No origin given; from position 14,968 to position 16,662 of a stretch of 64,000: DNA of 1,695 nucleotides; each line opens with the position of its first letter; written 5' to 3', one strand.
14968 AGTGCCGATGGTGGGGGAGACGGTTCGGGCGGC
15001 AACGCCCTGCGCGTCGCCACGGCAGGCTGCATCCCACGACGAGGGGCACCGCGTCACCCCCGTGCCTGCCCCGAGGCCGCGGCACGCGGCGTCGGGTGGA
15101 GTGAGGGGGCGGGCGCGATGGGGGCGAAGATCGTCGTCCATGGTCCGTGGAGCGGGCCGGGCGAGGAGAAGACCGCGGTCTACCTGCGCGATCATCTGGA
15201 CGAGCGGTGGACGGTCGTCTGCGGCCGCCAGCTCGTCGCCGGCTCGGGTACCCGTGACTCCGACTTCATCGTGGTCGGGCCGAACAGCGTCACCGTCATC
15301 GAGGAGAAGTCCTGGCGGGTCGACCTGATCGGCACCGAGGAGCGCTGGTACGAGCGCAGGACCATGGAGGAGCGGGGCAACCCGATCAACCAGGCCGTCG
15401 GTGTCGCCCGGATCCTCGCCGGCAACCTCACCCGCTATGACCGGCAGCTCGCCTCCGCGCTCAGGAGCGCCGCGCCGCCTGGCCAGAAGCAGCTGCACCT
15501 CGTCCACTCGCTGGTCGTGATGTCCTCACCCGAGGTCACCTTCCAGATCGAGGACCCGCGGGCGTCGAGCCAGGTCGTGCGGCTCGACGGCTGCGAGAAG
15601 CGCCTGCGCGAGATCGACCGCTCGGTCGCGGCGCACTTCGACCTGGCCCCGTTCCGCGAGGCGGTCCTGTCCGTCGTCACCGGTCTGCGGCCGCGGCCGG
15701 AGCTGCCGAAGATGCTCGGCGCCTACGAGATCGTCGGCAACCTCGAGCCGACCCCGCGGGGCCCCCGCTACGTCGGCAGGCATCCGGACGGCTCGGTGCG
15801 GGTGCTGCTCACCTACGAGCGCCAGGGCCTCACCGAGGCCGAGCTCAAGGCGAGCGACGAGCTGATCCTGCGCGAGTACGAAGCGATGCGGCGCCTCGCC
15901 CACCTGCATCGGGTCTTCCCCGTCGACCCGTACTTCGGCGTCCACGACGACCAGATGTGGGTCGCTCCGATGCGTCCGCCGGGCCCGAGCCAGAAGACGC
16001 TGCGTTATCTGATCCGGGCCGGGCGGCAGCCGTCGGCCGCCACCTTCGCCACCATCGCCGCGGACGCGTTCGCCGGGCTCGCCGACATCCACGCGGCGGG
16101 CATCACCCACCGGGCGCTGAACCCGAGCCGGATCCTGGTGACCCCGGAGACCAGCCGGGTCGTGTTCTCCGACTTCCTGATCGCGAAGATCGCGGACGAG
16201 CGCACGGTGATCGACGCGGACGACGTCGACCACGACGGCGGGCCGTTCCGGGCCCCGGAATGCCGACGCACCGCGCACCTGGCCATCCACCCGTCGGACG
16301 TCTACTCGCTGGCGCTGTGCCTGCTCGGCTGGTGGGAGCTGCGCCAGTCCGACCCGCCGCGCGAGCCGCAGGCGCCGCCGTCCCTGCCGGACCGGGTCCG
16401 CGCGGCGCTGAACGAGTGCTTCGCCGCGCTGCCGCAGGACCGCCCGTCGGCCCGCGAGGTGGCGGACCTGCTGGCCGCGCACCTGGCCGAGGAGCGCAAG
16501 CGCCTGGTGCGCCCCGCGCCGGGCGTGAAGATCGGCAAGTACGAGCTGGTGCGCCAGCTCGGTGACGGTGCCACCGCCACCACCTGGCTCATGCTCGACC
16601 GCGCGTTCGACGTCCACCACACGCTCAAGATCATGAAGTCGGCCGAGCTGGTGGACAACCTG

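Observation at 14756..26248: Candidate novel defence/regulatory operon: a NERD–pseudokinase–kinase–P-loop protein, a 559-aa unknown protein and a 1744-aa HerA/FtsK-like ATPase, divergent from the DISARM-like locus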

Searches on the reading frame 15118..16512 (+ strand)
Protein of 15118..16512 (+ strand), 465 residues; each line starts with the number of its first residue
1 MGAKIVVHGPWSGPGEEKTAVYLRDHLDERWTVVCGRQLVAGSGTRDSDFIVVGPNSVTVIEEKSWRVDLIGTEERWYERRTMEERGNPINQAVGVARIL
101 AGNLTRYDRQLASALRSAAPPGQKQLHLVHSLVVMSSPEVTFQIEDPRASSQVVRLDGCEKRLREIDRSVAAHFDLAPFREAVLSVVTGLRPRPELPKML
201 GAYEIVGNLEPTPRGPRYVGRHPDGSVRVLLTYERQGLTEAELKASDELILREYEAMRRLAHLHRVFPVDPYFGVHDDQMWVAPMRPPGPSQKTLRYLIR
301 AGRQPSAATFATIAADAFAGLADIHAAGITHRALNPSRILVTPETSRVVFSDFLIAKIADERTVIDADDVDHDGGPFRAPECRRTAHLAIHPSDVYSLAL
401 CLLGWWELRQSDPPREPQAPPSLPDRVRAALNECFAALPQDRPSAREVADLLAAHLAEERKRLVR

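Call 39: search_protein_families(library=padloc, proteins=[window:15118-16512:+], max_evalue=0.1)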
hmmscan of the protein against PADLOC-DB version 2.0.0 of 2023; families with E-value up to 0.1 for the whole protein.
window:15118-16512:+ (465 aa): 28 families (the best 25 are shown)
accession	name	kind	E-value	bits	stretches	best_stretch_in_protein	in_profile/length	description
PDLC03921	MkoA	-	1.3e-17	60.9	2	17-146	15-134/1607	-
PDLC03920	MkoA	-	3e-17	60.2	1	202-459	9-281/1112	-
PDLC04053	PD-T4-6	-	1.9e-14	51.8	1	254-459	60-275/311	-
PDLC04138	mad6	-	1.3e-12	45.5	2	295-402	139-246/659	mads_6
PDLC04042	PD-T4-6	-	6.9e-12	43.6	1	244-416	50-213/292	-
PDLC02512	PglW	-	1.5e-11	41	1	45-398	49-417/1403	PglW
PDLC04039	PD-T4-6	-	4.7e-10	37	1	296-403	103-206/458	-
PDLC04054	PD-T4-6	-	1.6e-09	35.6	1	253-402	60-203/347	-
PDLC01088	C3a189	-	2.3e-09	34.3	1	250-457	44-259/840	kinase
PDLC04043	PD-T4-6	-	4.3e-09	33.9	1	252-402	64-207/452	-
PDLC04060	PD-T4-6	-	4.8e-08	30.3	1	293-399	93-196/486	-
PDLC04057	PD-T4-6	-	9.5e-08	29.5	1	293-402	93-200/443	-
PDLC04047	PD-T4-6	-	1.5e-07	28.8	1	293-402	96-202/327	-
PDLC04048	PD-T4-6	-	2.7e-06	25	1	252-402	60-202/354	-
PDLC04052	PD-T4-6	-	3.2e-06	24.6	1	293-414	98-215/496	-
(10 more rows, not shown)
